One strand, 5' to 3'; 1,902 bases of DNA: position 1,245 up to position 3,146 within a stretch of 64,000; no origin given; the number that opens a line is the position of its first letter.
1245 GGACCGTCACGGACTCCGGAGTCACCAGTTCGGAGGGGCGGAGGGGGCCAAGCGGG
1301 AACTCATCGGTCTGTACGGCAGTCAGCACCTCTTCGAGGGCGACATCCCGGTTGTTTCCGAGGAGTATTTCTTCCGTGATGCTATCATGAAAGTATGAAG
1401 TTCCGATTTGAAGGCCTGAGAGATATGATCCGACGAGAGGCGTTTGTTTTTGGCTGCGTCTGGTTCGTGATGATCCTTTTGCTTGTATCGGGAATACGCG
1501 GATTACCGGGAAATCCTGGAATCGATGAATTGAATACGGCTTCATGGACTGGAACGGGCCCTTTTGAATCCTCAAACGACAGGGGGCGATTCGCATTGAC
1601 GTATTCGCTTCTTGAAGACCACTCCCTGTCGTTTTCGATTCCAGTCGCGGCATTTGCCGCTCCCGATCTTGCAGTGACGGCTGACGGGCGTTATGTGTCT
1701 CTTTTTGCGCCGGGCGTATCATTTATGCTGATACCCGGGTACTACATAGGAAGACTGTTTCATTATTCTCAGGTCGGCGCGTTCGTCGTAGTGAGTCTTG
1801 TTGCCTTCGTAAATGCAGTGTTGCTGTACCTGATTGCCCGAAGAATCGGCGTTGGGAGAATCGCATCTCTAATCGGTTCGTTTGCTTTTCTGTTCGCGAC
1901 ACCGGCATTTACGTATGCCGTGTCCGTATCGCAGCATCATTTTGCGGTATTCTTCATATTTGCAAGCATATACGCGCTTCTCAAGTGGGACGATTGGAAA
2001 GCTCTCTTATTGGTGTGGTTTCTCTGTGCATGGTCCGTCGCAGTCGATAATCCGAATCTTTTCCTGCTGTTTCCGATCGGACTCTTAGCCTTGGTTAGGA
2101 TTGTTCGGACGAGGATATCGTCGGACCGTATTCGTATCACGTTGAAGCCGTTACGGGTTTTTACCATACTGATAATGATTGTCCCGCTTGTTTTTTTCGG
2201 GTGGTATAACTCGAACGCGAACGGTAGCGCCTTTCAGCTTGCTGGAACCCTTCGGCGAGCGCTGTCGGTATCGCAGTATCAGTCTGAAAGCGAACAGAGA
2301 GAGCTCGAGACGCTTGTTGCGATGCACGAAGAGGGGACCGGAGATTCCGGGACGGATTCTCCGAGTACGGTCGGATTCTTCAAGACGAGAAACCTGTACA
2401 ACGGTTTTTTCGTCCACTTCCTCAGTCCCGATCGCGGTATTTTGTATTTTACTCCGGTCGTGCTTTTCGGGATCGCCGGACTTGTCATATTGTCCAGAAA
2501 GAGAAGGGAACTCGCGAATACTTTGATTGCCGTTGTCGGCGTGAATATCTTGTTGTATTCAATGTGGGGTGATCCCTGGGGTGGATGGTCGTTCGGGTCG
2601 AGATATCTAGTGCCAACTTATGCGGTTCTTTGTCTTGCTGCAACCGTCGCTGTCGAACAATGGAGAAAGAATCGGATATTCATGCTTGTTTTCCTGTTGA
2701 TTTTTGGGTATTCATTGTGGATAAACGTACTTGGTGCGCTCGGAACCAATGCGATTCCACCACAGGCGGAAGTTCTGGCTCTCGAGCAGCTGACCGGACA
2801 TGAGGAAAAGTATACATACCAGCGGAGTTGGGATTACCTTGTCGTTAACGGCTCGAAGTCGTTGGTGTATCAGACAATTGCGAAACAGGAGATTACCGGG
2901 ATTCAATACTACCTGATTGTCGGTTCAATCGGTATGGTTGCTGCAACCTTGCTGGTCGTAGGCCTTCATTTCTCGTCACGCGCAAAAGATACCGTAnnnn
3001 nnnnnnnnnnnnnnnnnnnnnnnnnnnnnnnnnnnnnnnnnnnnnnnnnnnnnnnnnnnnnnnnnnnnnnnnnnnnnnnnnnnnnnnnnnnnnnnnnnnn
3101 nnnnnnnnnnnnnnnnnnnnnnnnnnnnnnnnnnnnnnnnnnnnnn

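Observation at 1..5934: Five-gene translationally coupled glycosylation operon with tandem GT-C (PMT/ArnT-like) transferases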

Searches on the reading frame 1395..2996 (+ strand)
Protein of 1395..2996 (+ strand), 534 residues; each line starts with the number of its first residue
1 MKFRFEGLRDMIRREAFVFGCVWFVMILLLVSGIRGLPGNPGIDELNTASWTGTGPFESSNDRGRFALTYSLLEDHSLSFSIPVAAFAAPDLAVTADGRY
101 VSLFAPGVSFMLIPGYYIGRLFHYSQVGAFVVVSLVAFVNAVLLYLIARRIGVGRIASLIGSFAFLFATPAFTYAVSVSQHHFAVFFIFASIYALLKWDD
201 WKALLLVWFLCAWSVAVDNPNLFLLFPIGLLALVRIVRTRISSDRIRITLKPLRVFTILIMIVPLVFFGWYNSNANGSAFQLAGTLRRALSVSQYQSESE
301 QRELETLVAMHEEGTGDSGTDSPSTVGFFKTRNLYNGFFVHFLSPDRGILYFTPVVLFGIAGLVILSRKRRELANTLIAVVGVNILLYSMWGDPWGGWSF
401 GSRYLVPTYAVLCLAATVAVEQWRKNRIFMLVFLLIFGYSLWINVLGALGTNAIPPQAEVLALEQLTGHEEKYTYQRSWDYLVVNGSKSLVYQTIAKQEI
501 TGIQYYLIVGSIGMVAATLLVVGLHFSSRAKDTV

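Call 4: search_protein_families(library=pfam, proteins=[window:1395-2996:+], max_evalue=0.1)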
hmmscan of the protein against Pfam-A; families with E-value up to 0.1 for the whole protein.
window:1395-2996:+ (534 aa): 1 family
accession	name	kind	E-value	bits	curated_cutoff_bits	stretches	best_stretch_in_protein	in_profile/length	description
PF02366.24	PMT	-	0.00093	19.3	22.7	1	138-269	94-231/245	Dolichyl-phosphate-mannose-protein mannosyltransferase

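Call 5: search_protein_families(library=ncbifam, proteins=[window:1395-2996:+], max_evalue=0.1)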
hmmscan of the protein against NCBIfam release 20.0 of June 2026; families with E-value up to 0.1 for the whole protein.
window:1395-2996:+ (534 aa): 1 family
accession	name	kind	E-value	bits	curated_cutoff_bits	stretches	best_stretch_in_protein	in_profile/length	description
NF047440.1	LA3751_2_3_fam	subfamily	3.7e-16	59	200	2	92-273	69-241/460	LA_3751/LA_3752 family putative glycosyltransferase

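Call 6: search_solved_structures(query=window:1395-2996:+, max_evalue=10)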
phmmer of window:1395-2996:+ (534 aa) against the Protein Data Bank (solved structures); distinct sequences matched with E-value up to 10: 0.

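Call 12: find_homologous_proteins(query=window:1395-2996:+)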
Query window:1395-2996:+ (534 aa): 1027 proteins with E <= 0.001 among 8000 candidates; the best 120 are listed.
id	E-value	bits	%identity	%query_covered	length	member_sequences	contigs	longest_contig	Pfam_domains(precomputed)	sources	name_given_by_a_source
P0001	0.0e+0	1162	100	98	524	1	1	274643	-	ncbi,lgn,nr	ncbi:MAG: hypothetical protein HGB18_00230 [Candidatus Moranbacteria bacterium]|nr:hypothetical prot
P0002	3.9e-185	635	54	92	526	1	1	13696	-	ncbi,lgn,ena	-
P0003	1.9e-182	626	55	97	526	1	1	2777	-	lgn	-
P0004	1.1e-180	620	54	94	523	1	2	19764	-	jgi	jgi:hypothetical protein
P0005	2.4e-180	619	52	97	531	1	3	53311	-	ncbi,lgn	-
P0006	3.5e-179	615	53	96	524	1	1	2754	-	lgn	-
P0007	8.2e-176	604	54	95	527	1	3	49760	-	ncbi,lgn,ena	-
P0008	7.3e-174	598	56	90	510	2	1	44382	-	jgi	-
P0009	2.5e-170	586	50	98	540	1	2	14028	-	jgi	jgi:hypothetical protein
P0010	2.4e-169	583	51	94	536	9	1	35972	-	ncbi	-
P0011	5.0e-168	578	52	93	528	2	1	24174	-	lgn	-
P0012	7.8e-166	571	52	94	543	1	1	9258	-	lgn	-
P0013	1.2e-162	561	50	94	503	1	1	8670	-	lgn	-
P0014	1.7e-161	557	51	94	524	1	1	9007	-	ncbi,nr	ncbi:MAG: hypothetical protein U9M90_03100 [Patescibacteria group bacterium]|nr:hypothetical protein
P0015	3.9e-161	556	49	96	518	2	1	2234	-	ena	-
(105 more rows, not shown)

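Call 20: search_solved_structures(query=A1, max_evalue=10, show_alignments=2)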
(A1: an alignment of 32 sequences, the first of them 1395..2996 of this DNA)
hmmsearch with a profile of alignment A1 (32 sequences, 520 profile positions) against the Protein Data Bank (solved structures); distinct sequences matched with E-value up to 10: 0.

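Call 30: predict_structure(alignment_id=A1)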
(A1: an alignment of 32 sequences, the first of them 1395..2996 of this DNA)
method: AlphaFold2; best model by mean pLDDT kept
length: 534 residues; sequences in the alignment: 32
mean_pLDDT: 88.2   pTM: 0.90
mean pLDDT of the five models: 88.2, 87.9, 86.3, 86.3, 86.0
residues with pLDDT >= 90: 357; 70-90: 111; 50-70: 47; < 50: 19
segments of 3 or more residues with pLDDT < 50: 1-6, 313-320, 532-534
pLDDT, mean of each block of 10 residues (from residue 1): 50 67 93 94 91 87 95 96 93 91 95 97 95 98 97 95 98 94 97 95 97 93 94 87 83 93 97 94 85 60 59 47 59 81 90 97 96 96 91 63 93 98 97 98 96 84 80 89 95 95 98 97 88 47
secondary structure, 60 per line:
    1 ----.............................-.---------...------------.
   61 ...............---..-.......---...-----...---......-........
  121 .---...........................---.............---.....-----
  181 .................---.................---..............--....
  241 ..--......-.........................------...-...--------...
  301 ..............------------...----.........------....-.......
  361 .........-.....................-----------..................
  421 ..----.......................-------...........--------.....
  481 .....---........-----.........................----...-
elements in order: H5-33 H60-75 H82-88 E92-94 E100-102 H106-111 H113-121 H125-151 H155-167 H171-175 H181-197 H201-217 H221-234 E237-242 E245-250 H252-276 E287-289 H298-314 H334-342 H349-352 H354-369 H371-391 H403-422 H427-449 H457-467 H476-485 H490-496 H502-526

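Call 35: fold_search(model_id=the predicted structure, library=pdb)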
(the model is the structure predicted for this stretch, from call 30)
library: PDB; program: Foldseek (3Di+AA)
matches with E <= 10: 426; with E <= 0.001: 6
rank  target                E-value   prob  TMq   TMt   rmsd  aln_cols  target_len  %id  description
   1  9i5k_A                1.9e-05  1.00  0.46  0.50  11.1       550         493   13  Structure of the Chaetomium thermophilum Pmt4 homodimer (C2 symmetry) (released 2025-12-24)
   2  5ezm                  2.9e-05  1.00  0.41  0.41  12.9       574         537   13  Crystal Structure of ArnT from Cupriavidus metallidurans in the apo state (released 2016-02-17)
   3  9s6t_A                1.7e-04  1.00  0.46  0.50   8.5       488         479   13  Ternary cryo-EM structure of chicken ALG12 with Dol25-PP-GlcNAc2Man7, Dol25-P-Man, and Fab (released 2026-03-18)
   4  3waj                  2.4e-04  1.00  0.46  0.33  17.3       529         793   15  Crystal structure of the Archaeoglobus fulgidus oligosaccharyltransferase (O29867_ARCFU) complex with Zn and sulfate (released 2013-10-30)
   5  5f15                  4.1e-04  1.00  0.42  0.41  13.2       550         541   13  Crystal Structure of ArnT from Cupriavidus metallidurans bound to Undecaprenyl phosphate (released 2016-02-17)
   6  7oci_F                5.4e-04  1.00  0.41  0.35  16.4       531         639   13  Cryo-EM structure of yeast Ost6p containing oligosaccharyltransferase complex (released 2022-02-16)
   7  9s6u_A                1.3e-03  1.00  0.43  0.42   8.5       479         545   14  Ternary cryo-EM structure of human ALG9 with Dol25-PP-GlcNAc2Man8, Dol25-P-Man and Fab (released 2026-03-18)
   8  6p25_A                2.0e-03  1.00  0.32  0.24   4.9       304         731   14  Structure of S. cerevisiae protein O-mannosyltransferase Pmt1-Pmt2 complex bound to the sugar donor and a peptide acce (released 2019-07-10)
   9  9s6s_A                2.5e-03  1.00  0.44  0.44   8.6       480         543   13  Ternary cryo-EM structure of human ALG9 with Dol25-PP-GlcNAc2Man6, Dol25-P-Man and Fab (released 2026-03-18)
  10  9i5l_A                4.7e-03  1.00  0.32  0.25   5.0       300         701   14  Structure of the Chaetomium thermophilum Pmt4 homodimer (C1 symmetry) (released 2025-12-24)
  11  6wby                  1.5e-02  1.00  0.37  0.18   9.8       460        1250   14  Single-Particle Cryo-EM Structure of Arabinofuranosyltransferase AftD from Mycobacteria, Mutant R1389S Class 2 (released 2020-05-13)
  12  6p25_B                2.1e-02  1.00  0.30  0.24   5.5       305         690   13  Structure of S. cerevisiae protein O-mannosyltransferase Pmt1-Pmt2 complex bound to the sugar donor and a peptide acce (released 2019-07-10)
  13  8if8_B                2.2e-02  0.99  0.37  0.32  12.1       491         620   14  Arabinosyltransferase AftA (released 2023-05-31)
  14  7bvf_A                3.2e-02  0.98  0.38  0.22  15.6       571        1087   13  Cryo-EM structure of Mycobacterium tuberculosis arabinosyltransferase EmbA-EmbB-AcpM2 in complex with ethambutol (released 2020-04-29)
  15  8ufd_A                3.8e-02  0.13  0.11  0.12  25.9       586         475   13  Multidrug efflux pump MtEfpA bound with inhibitor BRD8000.3 (released 2024-09-11)
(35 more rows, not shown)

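Call 39: find_encoding_contigs(protein=P0001, flank=10000, max_places=2)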
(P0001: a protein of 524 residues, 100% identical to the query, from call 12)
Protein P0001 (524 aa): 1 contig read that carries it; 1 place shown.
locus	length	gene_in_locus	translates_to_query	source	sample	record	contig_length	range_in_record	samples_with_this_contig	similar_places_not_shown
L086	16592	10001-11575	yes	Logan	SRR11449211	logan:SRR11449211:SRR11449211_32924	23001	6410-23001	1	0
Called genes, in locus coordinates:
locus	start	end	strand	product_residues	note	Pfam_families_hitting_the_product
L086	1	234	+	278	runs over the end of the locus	-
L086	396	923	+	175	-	-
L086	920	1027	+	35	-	-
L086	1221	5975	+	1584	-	PF00535:Glycos_transf_2, PF13641:Glyco_tranf_2_3, PF00535:Glycos_transf_2, PF13632:Glyco_trans_2_3, PF13439:Glyco_transf_4, PF13579:Glyco_trans_4_4, PF20706:GT4-conflict, PF00534:Glycos_transf_1, +3 more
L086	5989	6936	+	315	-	PF13506:Glyco_transf_21 (weak), PF00535:Glycos_transf_2, PF13641:Glyco_tranf_2_3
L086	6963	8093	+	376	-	PF13480:Acetyltransf_6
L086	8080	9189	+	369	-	PF13439:Glyco_transf_4, PF13579:Glyco_trans_4_4, PF20706:GT4-conflict, PF00534:Glycos_transf_1, PF13692:Glyco_trans_1_4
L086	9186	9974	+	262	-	PF02585:PIG-L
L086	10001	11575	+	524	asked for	-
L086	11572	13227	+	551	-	-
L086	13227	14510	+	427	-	PF13620:CarboxypepD_reg, PF13715:CarbopepD_reg_2 (weak)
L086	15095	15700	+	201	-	PF12389:Peptidase_M73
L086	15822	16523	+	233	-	PF12389:Peptidase_M73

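Call 54: search_protein_families(library=pfam, proteins=[L086:1221-5972:+, L086:5989-6933:+, L086:6963-8090:+, L086:8080-9186:+], max_evalue=0.001)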
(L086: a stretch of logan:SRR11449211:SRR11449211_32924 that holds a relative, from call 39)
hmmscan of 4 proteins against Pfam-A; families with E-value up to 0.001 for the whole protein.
L086:1221-5972:+ (1584 aa): 11 families
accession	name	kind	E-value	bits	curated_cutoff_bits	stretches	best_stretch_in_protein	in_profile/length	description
PF00534.26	Glycos_transf_1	-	2.4e-48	164.4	26.4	1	1403-1565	9-172/172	Glycosyl transferases group 1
PF00535.33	Glycos_transf_2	-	3.8e-43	147.8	23.3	2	5-135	1-129/168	Glycosyl transferase family 2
PF13692.12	Glyco_trans_1_4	-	1.8e-38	132.5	27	1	1410-1551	2-142/142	Glycosyl transferases group 1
PF13641.12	Glyco_tranf_2_3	-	7.1e-34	118.2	27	2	347-575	1-230/230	Glycosyltransferase like family 2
PF13632.12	Glyco_trans_2_3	-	7.3e-20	72.1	27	1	433-630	1-194/198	Glycosyl transferase family group 2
PF13439.12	Glyco_transf_4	-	5.6e-19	69.2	28.5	1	1237-1397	2-167/170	Glycosyltransferase Family 4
PF20706.3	GT4-conflict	-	1e-13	51.5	26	1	1388-1573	173-380/385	Family 4 Glycosyltransferase in conflict systems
PF13579.12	Glyco_trans_4_4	-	3.5e-11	44.1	29.7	1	1237-1395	1-158/158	Glycosyl transferase 4-like domain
PF13524.12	Glyco_trans_1_2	-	2.3e-07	31.3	25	1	1431-1564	6-127/144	Glycosyl transferase-like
PF13506.12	Glyco_transf_21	-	9e-07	29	21.7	0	66-137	11-84/174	Glycosyl transferase family 21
PF10111.15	Glyco_tranf_2_2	-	0.00019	21.5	27.3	0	5-109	1-105/276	Glycosyltransferase like family 2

L086:5989-6933:+ (315 aa): 4 families
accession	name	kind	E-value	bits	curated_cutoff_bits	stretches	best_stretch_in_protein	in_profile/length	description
PF00535.33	Glycos_transf_2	-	9.9e-21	74.8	23.3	1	17-182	1-163/168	Glycosyl transferase family 2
PF13641.12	Glyco_tranf_2_3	-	3.7e-13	50.4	27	1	16-213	3-204/230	Glycosyltransferase like family 2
PF13632.12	Glyco_trans_2_3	-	9.2e-05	22.8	27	1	102-291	3-184/198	Glycosyl transferase family group 2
PF13506.12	Glyco_transf_21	-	0.00062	19.7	21.7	0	85-133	18-66/174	Glycosyl transferase family 21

L086:6963-8090:+ (376 aa): 1 family
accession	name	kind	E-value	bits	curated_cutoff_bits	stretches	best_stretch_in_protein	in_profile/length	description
PF13480.13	Acetyltransf_6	-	1.2e-21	77.8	22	1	176-318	2-143/143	Acetyltransferase (GNAT) domain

L086:8080-9186:+ (369 aa): 6 families
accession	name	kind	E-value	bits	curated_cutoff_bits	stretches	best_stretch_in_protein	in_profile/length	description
PF13692.12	Glyco_trans_1_4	-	3.7e-25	89.3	27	1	190-331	2-142/142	Glycosyl transferases group 1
PF00534.26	Glycos_transf_1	-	1.1e-21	77.6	26.4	1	181-344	7-171/172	Glycosyl transferases group 1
PF20706.3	GT4-conflict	-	1.6e-15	57.5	26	1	142-303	153-323/385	Family 4 Glycosyltransferase in conflict systems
PF13439.12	Glyco_transf_4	-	1.9e-15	57.7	28.5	1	23-178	2-167/170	Glycosyltransferase Family 4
PF13579.12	Glyco_trans_4_4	-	4e-12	47.2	29.7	1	23-176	1-158/158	Glycosyl transferase 4-like domain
PF13524.12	Glyco_trans_1_2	-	0.00011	22.6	25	1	249-358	28-142/144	Glycosyl transferase-like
